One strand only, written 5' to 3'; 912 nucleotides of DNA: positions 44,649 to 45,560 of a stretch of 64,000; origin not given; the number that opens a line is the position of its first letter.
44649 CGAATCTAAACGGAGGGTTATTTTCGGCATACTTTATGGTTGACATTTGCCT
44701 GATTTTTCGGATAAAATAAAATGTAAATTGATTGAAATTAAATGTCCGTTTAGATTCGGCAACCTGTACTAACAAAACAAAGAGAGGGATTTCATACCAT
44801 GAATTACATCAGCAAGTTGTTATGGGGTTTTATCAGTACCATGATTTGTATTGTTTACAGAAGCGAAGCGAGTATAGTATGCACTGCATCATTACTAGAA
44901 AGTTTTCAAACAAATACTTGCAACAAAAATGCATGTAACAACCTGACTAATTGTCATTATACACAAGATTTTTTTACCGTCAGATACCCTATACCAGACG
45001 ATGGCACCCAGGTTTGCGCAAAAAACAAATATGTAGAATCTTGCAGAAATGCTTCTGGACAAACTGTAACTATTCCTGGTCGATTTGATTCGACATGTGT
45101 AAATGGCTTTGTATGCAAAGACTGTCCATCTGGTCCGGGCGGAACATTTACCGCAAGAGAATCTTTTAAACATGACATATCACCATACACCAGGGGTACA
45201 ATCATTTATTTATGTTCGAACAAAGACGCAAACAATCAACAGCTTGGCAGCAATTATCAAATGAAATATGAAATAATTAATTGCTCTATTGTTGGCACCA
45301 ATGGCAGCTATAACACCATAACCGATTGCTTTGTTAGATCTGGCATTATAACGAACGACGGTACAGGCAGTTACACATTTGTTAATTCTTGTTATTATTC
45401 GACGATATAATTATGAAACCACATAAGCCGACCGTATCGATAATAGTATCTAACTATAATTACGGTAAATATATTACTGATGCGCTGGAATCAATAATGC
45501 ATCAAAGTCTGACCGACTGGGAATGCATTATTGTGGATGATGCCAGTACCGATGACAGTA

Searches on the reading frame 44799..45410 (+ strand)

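Call 26: search_protein_families(library=pfam, max_evalue=0.1, proteins=[window:44799-45410:+])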
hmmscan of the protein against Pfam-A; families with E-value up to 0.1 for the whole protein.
window:44799-45410:+ (203 aa): 1 family
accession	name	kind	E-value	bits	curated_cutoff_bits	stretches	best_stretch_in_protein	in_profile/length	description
PF24406.1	nSTAND_NTPase4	-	0.054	14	27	1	168-200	22-54/58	Novel STAND NTPase 4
